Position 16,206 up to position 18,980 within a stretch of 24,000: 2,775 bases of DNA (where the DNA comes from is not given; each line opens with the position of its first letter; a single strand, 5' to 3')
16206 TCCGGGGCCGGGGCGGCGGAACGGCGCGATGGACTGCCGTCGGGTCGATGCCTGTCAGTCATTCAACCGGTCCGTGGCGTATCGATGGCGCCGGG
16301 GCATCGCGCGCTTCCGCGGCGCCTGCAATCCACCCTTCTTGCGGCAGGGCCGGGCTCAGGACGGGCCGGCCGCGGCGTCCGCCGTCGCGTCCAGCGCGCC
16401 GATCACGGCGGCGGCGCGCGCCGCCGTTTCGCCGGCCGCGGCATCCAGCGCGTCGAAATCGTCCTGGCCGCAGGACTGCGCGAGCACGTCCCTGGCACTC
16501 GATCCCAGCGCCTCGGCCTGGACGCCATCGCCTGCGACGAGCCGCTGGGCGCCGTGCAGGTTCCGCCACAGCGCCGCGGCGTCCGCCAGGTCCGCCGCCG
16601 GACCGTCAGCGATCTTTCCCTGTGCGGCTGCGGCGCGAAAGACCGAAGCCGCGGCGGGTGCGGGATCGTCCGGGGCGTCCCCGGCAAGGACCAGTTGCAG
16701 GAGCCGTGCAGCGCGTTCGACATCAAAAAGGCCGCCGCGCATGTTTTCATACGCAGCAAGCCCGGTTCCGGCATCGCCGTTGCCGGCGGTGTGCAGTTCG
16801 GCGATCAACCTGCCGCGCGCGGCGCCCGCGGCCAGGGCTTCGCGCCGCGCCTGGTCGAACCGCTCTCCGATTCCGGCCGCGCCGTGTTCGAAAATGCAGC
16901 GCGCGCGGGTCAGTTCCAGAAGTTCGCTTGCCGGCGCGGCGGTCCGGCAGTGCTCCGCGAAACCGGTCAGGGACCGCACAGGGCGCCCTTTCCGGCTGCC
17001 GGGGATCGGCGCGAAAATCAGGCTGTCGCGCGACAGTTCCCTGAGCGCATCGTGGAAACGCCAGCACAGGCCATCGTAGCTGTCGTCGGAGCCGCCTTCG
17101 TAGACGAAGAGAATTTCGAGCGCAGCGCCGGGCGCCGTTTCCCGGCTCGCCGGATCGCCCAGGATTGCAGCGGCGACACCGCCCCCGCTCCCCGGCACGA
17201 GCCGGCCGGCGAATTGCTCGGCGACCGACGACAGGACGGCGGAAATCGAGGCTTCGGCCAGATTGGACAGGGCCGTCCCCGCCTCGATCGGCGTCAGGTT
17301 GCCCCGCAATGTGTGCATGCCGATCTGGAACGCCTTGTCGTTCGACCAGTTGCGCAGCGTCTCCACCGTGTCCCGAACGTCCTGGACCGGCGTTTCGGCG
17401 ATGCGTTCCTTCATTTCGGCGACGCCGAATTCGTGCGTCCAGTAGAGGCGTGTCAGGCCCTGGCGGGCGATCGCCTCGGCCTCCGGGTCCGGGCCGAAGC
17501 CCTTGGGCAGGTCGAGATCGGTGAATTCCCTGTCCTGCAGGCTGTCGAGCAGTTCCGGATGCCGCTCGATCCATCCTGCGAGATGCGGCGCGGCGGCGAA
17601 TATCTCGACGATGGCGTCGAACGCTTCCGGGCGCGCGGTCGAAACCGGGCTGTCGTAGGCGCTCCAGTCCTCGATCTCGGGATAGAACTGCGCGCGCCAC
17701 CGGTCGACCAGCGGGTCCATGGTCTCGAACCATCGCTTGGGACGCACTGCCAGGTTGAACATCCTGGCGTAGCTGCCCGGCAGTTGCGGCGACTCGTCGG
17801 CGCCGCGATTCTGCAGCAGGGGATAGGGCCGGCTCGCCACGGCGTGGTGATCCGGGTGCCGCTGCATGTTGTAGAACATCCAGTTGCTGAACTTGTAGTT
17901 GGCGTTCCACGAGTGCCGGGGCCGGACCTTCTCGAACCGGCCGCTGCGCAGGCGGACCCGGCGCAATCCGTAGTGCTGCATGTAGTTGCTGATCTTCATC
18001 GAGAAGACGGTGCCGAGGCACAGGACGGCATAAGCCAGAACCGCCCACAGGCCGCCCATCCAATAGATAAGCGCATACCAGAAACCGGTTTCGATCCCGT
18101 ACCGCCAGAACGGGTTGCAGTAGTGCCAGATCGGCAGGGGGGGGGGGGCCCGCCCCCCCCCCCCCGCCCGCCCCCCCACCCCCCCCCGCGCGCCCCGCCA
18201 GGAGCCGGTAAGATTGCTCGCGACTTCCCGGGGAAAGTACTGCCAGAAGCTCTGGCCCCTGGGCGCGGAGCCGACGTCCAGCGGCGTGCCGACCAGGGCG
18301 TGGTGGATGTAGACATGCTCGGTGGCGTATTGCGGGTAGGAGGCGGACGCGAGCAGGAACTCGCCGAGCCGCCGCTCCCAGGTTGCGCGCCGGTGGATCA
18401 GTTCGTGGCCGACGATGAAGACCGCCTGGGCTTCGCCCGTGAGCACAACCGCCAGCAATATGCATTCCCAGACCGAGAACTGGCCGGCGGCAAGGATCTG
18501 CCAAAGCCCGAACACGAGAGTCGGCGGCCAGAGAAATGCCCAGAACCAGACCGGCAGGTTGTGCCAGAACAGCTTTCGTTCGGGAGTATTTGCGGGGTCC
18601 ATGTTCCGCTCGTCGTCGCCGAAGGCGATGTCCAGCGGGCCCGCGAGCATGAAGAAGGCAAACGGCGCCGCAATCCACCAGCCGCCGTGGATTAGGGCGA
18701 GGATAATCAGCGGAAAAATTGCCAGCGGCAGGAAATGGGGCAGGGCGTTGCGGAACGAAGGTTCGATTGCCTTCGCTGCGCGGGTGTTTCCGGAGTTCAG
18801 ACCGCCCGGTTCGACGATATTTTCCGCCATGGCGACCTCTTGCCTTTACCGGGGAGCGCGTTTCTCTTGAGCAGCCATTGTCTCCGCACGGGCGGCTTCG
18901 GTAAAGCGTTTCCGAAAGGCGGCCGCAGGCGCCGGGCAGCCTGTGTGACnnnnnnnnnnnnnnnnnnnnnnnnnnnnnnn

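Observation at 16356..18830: AlkB-type membrane hydroxylase fused to a catalytically degenerate GlnE-like domain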

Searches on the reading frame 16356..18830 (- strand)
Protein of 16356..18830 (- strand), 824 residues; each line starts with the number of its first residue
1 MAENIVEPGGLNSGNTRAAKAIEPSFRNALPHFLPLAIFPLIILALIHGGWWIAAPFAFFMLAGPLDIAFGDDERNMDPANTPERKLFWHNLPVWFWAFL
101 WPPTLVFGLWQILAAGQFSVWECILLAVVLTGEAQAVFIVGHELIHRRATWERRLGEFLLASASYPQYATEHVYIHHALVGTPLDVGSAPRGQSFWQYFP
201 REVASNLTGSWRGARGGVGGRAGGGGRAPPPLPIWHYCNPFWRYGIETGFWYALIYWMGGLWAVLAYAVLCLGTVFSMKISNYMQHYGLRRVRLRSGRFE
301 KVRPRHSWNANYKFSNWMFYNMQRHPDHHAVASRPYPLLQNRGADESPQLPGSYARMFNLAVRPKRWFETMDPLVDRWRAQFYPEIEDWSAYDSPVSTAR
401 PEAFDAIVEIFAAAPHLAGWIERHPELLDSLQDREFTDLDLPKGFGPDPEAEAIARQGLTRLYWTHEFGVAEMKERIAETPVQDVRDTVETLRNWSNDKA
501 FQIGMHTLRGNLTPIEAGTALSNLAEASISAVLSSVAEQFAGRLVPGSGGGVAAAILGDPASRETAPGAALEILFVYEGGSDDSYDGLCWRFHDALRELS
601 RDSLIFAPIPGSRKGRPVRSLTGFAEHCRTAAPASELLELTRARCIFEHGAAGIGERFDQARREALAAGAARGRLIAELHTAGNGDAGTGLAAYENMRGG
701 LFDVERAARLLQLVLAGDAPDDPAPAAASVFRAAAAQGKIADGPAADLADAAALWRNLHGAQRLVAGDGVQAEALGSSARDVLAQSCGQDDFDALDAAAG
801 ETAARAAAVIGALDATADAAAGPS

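Call 5: search_protein_families(library=pfam, proteins=[window:16356-18830:-], max_evalue=0.01)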
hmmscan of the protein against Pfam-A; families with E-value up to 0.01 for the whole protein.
window:16356-18830:- (824 aa): 2 families
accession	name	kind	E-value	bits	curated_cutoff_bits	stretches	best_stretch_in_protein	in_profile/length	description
PF00487.30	FA_desaturase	-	4.4e-27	95.9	29.7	1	120-358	2-250/253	Fatty acid desaturase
PF03710.21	GlnE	-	4.7e-08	33.2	24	1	471-547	45-120/252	Glutamate-ammonia ligase adenylyltransferase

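Call 7: search_protein_families(library=ncbifam, proteins=[window:16356-18830:-], max_evalue=0.01)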
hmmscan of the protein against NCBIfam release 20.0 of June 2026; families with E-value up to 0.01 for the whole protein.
window:16356-18830:- (824 aa): 3 families
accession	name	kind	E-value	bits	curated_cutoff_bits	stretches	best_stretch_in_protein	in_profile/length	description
NF010706.0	PRK14108.1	equivalog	1.2e-22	79.5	724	2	610-808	777-976/986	bifunctional [glutamine synthetase] adenylyltransferase/[glutamine synthetase]-adenylyl-L-tyrosine phosphorylase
NF008292.0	PRK11072.1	equivalog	4.1e-11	41.7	487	1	399-543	548-669/946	bifunctional [glutamate--ammonia ligase]-adenylyl-L-tyrosine phosphorylase/[glutamate--ammonia-ligase] adenylyltransferase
NF010707.0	PRK14109.1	equivalog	2e-06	26.2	625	1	483-788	656-977/1010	bifunctional [glutamine synthetase] adenylyltransferase/[glutamine synthetase]-adenylyl-L-tyrosine phosphorylase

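Call 8: find_homologous_proteins(query=window:16356-18830:-)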
Query window:16356-18830:- (824 aa): 932 proteins with E <= 0.001 among 8000 candidates; the best 120 are listed.
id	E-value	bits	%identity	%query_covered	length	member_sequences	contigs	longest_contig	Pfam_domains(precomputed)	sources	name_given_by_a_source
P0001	0.0e+0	1847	98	100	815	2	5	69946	PF03710.22,PF00487.31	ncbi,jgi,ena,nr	ncbi:MAG: fatty acid desaturase [Rhodospirillaceae bacterium]|nr:fatty acid desaturase [Rhodospirill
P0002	0.0e+0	1534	83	100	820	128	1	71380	PF03710.22,PF00487.31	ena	-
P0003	0.0e+0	1525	82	100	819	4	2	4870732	PF03710.22,PF00487.31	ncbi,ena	-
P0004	0.0e+0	1509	81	99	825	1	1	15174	PF03710.22,PF00487.31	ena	-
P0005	0.0e+0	1499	81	100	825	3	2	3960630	PF03710.22,PF00487.31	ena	-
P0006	0.0e+0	1472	79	100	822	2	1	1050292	PF08335.17,PF03710.22,PF00487.31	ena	-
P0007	0.0e+0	1455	77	100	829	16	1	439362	PF03710.22,PF00487.31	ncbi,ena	-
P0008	0.0e+0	1442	78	99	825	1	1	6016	PF03710.22,PF00487.31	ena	-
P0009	0.0e+0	1420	76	99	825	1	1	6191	PF08335.17,PF03710.22,PF00487.31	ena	-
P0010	0.0e+0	1407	76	99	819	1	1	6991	PF03710.22,PF00487.31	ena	-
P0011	0.0e+0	1394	76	99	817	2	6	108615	PF03710.22,PF00487.31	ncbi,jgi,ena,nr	ncbi:MAG: fatty acid desaturase [Defluviicoccus sp.]|nr:fatty acid desaturase [Defluviicoccus sp.]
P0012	0.0e+0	1367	74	99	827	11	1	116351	PF03710.22,PF00487.31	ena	-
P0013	0.0e+0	1360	74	96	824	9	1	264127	PF08335.17,PF03710.22,PF00487.31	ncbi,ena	-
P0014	0.0e+0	1357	73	99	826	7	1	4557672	PF08335.17,PF03710.22,PF00487.31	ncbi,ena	-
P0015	0.0e+0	1306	73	94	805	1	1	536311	PF08335.17,PF03710.22,PF00487.31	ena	-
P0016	0.0e+0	1292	70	97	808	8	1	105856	PF03710.22,PF00487.31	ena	-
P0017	0.0e+0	1266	68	100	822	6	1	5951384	PF03710.22,PF00487.31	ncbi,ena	-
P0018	0.0e+0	1246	68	96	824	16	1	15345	PF03710.22,PF00487.31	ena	-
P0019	0.0e+0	1242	67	99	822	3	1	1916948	PF03710.22,PF00487.31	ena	-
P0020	0.0e+0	1235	68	99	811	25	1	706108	PF03710.22,PF00487.31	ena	-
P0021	0.0e+0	1232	68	99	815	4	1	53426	PF03710.22,PF00487.31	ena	-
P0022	0.0e+0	1231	68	99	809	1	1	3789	PF03710.22,PF00487.31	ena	-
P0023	0.0e+0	1229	67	99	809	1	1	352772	PF03710.22,PF00487.31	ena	-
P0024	0.0e+0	1229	68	97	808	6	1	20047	PF03710.22,PF00487.31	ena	-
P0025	0.0e+0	1227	68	97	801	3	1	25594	PF03710.22,PF00487.31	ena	-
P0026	0.0e+0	1222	68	99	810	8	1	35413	PF03710.22,PF00487.31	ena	-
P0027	0.0e+0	1220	67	97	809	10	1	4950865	PF03710.22,PF00487.31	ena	-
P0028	0.0e+0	1219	67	97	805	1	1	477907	PF03710.22,PF00487.31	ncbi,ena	-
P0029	0.0e+0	1213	67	97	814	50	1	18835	PF08335.17,PF03710.22,PF00487.31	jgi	-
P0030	0.0e+0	1213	69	97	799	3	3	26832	PF03710.22,PF00487.31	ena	-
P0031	0.0e+0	1212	68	96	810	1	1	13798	PF03710.22,PF00487.31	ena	-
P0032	0.0e+0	1211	67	98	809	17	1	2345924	PF03710.22,PF00487.31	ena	-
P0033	0.0e+0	1210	66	100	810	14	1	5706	PF03710.22,PF00487.31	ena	-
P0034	0.0e+0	1202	66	98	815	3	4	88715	PF03710.22,PF00487.31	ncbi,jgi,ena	-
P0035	0.0e+0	1200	67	96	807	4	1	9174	PF03710.22,PF00487.31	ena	-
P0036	0.0e+0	1199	66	98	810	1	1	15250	PF03710.22,PF00487.31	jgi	-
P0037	0.0e+0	1170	65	96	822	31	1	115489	PF08335.17,PF03710.22,PF00487.31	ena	-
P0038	0.0e+0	1166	64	99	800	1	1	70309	PF03710.22,PF00487.31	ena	-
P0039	0.0e+0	1164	65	98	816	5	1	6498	PF08335.17,PF03710.22,PF00487.31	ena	-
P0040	0.0e+0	1154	64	99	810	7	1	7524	PF03710.22,PF00487.31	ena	-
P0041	0.0e+0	1150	64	99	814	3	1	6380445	PF03710.22,PF00487.31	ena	-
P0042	0.0e+0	1150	64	99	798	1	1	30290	PF00487.31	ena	-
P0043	0.0e+0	1139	63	99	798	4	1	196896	PF00487.31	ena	-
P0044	0.0e+0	1139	63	98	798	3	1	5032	PF00487.31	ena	-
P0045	0.0e+0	1138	63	97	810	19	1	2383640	PF03710.22,PF00487.31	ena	-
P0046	0.0e+0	1137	62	99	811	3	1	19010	PF03710.22,PF00487.31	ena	-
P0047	0.0e+0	1134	62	97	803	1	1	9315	PF03710.22,PF00487.31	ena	-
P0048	0.0e+0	1133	63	96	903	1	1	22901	PF03710.22,PF00487.31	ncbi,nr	ncbi:MAG: hypothetical protein F4X99_10705 [Gammaproteobacteria bacterium]|nr:hypothetical protein [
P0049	0.0e+0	1132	63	99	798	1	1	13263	PF00487.31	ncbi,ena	-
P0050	0.0e+0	1131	61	99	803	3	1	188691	PF08335.17,PF03710.22,PF00487.31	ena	-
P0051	0.0e+0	1129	63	99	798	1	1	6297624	PF03710.22,PF00487.31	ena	-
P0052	0.0e+0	1129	62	99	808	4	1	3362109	PF08335.17,PF03710.22,PF00487.31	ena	-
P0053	0.0e+0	1128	62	99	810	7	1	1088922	PF03710.22,PF00487.31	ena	-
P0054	0.0e+0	1127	63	97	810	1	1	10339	PF03710.22,PF00487.31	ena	-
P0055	0.0e+0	1127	62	99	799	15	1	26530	PF03710.22,PF00487.31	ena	-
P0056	0.0e+0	1127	62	96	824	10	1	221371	PF03710.22,PF00487.31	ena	-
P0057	0.0e+0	1126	62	99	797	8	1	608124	PF03710.22,PF00487.31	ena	-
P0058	0.0e+0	1125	63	97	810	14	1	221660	PF03710.22,PF00487.31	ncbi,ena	-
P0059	0.0e+0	1124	62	98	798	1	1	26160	PF03710.22,PF00487.31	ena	-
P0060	0.0e+0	1124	62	99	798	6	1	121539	PF00487.31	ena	-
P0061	0.0e+0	1124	62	99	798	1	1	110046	PF03710.22,PF00487.31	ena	-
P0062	0.0e+0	1123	62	97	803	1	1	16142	PF08335.17,PF03710.22,PF00487.31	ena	-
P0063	0.0e+0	1122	62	99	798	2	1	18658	PF00487.31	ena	-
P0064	0.0e+0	1121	62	99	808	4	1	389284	PF03710.22,PF00487.31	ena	-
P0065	0.0e+0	1117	61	99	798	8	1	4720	PF03710.22,PF00487.31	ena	-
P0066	0.0e+0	1117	62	99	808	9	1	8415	PF03710.22,PF00487.31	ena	-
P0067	0.0e+0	1117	61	99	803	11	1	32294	PF03710.22,PF00487.31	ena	-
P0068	0.0e+0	1117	61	99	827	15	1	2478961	PF08335.17,PF03710.22,PF00487.31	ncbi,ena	-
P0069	0.0e+0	1117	65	94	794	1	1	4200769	PF03710.22,PF00487.31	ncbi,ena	-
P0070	0.0e+0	1116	61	99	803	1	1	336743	PF03710.22,PF00487.31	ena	-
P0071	0.0e+0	1115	61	96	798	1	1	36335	PF03710.22,PF00487.31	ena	-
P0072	0.0e+0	1115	61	98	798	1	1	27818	PF00487.31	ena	-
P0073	0.0e+0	1115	61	99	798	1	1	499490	PF03710.22,PF00487.31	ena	-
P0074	0.0e+0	1115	61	99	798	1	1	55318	PF03710.22,PF00487.31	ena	-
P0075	0.0e+0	1114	62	97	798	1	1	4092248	PF03710.22,PF00487.31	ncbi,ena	-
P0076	0.0e+0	1114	62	98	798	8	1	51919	PF03710.22,PF00487.31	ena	-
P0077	0.0e+0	1114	61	99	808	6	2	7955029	PF03710.22,PF00487.31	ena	-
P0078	0.0e+0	1113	62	99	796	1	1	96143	PF03710.22,PF00487.31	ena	-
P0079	0.0e+0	1112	62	97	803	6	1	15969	PF08335.17,PF03710.22,PF00487.31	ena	-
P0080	0.0e+0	1112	62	98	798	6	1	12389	PF03710.22,PF00487.31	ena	-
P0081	0.0e+0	1112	62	97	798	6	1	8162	PF00487.31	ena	-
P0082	0.0e+0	1111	60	99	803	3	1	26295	PF03710.22,PF00487.31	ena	-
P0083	0.0e+0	1111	60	99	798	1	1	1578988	PF03710.22,PF00487.31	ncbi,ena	-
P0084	0.0e+0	1111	62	96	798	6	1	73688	PF03710.22,PF00487.31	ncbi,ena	-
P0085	0.0e+0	1111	61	97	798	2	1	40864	PF03710.22,PF00487.31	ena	-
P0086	0.0e+0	1110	61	99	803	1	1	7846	PF03710.22,PF00487.31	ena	-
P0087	0.0e+0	1109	62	96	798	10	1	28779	PF03710.22,PF00487.31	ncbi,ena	-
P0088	0.0e+0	1109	60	97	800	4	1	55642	PF08335.17,PF00487.31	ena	-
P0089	0.0e+0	1108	62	96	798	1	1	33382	PF03710.22,PF00487.31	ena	-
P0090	0.0e+0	1108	61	99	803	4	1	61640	PF03710.22,PF00487.31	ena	-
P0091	0.0e+0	1108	61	98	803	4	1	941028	PF00487.31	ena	-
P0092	0.0e+0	1108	62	98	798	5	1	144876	PF03710.22,PF00487.31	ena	-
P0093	0.0e+0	1107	62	99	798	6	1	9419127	PF03710.22,PF00487.31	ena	-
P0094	0.0e+0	1107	61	98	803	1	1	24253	PF03710.22,PF00487.31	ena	-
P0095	0.0e+0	1106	61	99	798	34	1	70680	PF03710.22,PF00487.31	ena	-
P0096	0.0e+0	1106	62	97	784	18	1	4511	PF03710.22,PF00487.31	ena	-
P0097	0.0e+0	1105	61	99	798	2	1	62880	PF03710.22,PF00487.31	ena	-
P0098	0.0e+0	1105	62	99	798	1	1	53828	PF03710.22,PF00487.31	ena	-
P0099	0.0e+0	1105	61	97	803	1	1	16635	PF00487.31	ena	-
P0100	0.0e+0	1105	63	99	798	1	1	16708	PF03710.22,PF00487.31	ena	-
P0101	0.0e+0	1103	62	98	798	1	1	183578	PF03710.22,PF00487.31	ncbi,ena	-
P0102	0.0e+0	1103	62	98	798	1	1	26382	PF03710.22,PF00487.31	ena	-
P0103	0.0e+0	1103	61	98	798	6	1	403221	PF03710.22,PF00487.31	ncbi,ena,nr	ncbi:MAG: hypothetical protein F4X12_13370 [Acidobacteriia bacterium]|nr:hypothetical protein [Terri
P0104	0.0e+0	1103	60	99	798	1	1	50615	PF03710.22,PF00487.31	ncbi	-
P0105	0.0e+0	1102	60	99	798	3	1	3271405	PF03710.22,PF00487.31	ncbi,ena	-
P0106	0.0e+0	1102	62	97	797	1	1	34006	PF03710.22,PF00487.31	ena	-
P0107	0.0e+0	1102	61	99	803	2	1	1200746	PF03710.22,PF00487.31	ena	-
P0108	0.0e+0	1102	61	98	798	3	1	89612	PF03710.22,PF00487.31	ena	-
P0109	0.0e+0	1102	62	96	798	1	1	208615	PF03710.22,PF00487.31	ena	-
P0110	0.0e+0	1101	61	99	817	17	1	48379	PF03710.22,PF00487.31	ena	-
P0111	0.0e+0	1101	62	98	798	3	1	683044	PF03710.22,PF00487.31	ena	-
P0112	0.0e+0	1101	61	99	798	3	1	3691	PF03710.22,PF00487.31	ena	-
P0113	0.0e+0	1101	60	99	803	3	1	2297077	PF00487.31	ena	-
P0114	0.0e+0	1100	62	98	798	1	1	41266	PF03710.22,PF00487.31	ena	-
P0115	0.0e+0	1100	62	99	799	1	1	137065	PF03710.22,PF00487.31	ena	-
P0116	0.0e+0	1099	61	99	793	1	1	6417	PF00487.31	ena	-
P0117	0.0e+0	1099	61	99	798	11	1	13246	PF03710.22,PF00487.31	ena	-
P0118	0.0e+0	1099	61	99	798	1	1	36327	PF03710.22,PF00487.31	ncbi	-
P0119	0.0e+0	1099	62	98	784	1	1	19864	PF03710.22,PF00487.31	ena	-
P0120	0.0e+0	1099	60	99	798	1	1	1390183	PF03710.22,PF00487.31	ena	-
